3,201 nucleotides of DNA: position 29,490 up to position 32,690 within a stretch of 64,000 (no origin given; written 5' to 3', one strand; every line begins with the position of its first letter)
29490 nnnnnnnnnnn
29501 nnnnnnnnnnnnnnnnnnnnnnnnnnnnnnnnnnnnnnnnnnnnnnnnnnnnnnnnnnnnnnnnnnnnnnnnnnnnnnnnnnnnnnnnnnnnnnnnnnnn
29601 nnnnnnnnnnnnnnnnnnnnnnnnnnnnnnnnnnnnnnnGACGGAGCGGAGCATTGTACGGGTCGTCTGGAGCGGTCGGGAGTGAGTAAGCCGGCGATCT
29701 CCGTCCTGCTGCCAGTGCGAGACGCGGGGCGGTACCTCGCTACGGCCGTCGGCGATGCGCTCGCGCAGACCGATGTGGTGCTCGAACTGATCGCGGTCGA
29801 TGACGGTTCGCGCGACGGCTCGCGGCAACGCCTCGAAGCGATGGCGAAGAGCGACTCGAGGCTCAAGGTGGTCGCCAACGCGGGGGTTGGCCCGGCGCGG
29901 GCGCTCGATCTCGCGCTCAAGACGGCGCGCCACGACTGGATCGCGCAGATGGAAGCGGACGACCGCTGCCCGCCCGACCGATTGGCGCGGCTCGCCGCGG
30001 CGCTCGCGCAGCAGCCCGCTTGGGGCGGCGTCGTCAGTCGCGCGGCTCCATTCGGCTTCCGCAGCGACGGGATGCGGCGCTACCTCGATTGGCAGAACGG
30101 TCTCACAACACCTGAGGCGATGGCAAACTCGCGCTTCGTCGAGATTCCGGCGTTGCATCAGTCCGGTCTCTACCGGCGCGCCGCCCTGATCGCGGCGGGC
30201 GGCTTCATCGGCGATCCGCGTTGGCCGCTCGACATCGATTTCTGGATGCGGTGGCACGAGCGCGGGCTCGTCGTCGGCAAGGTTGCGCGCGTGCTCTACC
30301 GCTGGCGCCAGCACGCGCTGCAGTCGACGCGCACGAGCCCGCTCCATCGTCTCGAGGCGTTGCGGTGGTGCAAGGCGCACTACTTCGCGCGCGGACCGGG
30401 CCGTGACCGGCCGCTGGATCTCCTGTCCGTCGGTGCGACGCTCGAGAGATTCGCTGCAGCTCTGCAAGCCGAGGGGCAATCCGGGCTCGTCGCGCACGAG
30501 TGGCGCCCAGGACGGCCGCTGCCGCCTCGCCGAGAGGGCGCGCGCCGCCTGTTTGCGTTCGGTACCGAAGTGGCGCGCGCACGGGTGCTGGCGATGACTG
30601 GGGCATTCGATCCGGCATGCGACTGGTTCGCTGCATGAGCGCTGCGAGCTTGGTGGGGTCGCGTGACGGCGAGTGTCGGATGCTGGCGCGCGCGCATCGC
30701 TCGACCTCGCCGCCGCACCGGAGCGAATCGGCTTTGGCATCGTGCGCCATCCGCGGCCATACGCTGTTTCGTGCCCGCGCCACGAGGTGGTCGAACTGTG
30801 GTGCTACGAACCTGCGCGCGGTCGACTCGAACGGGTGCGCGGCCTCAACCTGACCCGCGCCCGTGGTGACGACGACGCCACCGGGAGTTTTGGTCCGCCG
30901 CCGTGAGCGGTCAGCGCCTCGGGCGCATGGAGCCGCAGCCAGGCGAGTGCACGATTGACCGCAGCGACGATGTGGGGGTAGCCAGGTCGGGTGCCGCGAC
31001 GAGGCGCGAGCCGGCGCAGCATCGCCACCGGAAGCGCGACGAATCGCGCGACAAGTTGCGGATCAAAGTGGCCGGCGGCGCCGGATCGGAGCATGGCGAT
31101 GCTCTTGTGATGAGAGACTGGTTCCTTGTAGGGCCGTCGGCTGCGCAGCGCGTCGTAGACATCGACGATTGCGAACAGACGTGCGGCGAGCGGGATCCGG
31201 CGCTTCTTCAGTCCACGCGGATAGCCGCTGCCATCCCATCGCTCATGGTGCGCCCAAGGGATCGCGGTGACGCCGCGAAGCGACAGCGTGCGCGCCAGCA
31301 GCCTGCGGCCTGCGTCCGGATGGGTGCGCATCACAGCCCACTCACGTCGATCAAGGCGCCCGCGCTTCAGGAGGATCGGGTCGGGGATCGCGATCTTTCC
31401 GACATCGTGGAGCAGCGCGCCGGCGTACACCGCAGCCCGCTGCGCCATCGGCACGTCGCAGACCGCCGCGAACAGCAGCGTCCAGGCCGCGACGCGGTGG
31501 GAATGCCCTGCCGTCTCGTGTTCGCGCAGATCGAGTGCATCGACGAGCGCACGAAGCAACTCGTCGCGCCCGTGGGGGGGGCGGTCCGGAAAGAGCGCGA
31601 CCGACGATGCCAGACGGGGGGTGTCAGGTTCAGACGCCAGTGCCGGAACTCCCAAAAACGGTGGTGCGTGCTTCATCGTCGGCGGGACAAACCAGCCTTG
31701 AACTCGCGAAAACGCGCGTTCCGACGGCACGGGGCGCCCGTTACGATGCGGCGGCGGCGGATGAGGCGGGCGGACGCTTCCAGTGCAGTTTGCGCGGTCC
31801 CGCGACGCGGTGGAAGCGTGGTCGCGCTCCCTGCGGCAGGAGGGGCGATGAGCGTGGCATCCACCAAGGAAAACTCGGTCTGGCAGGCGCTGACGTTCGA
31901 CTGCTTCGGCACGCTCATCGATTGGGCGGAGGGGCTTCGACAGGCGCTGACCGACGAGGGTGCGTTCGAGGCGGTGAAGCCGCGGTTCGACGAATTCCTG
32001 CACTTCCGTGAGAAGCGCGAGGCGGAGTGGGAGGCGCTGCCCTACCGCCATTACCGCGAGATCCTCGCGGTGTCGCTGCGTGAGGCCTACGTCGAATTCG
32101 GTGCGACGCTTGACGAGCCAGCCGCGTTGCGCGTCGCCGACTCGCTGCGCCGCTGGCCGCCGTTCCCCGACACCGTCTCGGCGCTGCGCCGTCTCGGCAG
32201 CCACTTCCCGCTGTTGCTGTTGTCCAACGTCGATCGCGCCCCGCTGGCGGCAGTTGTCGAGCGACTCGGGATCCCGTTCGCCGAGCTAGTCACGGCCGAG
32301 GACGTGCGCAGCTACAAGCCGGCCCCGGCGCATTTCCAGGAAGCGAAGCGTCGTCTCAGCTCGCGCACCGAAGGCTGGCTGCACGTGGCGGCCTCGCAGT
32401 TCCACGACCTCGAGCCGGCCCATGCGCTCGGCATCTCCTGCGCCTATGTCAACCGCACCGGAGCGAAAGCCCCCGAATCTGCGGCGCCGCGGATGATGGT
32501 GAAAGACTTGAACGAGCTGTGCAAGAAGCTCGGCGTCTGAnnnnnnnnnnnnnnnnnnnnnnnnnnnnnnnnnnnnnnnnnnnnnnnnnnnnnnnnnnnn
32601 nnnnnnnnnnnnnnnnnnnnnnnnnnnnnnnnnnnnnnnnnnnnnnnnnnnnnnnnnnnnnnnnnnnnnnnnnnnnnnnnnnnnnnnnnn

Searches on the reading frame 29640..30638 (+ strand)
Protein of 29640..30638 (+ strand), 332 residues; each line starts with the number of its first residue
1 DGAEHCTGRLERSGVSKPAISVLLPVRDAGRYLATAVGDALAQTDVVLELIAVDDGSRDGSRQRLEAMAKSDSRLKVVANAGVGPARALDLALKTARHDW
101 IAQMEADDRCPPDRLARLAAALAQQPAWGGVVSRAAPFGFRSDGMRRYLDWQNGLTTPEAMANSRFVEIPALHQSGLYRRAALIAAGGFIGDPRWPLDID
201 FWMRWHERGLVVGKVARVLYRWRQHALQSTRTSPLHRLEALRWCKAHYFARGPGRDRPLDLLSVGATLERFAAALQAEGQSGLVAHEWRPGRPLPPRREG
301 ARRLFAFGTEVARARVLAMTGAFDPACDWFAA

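Call 57: search_protein_families(library=pfam, proteins=[window:29640-30638:+], max_evalue=0.0001)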
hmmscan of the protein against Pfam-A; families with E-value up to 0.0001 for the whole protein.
window:29640-30638:+ (332 aa): 1 family
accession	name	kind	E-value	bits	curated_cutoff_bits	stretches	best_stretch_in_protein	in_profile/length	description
PF00535.33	Glycos_transf_2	-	2.9e-23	83.1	23.3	1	21-183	1-164/168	Glycosyl transferase family 2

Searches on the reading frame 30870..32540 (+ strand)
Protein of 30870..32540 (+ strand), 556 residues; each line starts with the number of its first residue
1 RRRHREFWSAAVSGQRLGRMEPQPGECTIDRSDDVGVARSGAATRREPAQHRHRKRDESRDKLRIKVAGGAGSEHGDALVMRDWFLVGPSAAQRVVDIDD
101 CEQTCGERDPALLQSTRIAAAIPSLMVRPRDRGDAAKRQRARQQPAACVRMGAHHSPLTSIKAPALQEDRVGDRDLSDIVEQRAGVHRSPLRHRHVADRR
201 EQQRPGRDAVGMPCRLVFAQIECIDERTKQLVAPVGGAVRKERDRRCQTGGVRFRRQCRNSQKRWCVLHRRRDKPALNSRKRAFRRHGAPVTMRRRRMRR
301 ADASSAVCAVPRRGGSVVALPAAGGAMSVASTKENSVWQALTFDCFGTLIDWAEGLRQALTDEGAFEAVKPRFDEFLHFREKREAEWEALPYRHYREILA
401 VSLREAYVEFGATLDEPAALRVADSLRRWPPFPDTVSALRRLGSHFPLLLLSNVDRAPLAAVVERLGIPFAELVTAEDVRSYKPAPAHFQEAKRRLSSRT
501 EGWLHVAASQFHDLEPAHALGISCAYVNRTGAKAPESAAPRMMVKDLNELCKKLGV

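Call 57: search_protein_families(library=pfam, proteins=[window:30870-32540:+], max_evalue=0.0001)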
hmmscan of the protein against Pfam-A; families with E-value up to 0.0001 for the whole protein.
window:30870-32540:+ (556 aa): 2 families
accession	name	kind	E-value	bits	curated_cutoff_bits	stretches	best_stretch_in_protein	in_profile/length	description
PF00702.32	Hydrolase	-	1.6e-11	45.4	26.4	1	339-497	2-168/191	haloacid dehalogenase-like hydrolase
PF13419.12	HAD_2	-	1.4e-05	25.8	23.8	1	392-527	34-178/178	Haloacid dehalogenase-like hydrolase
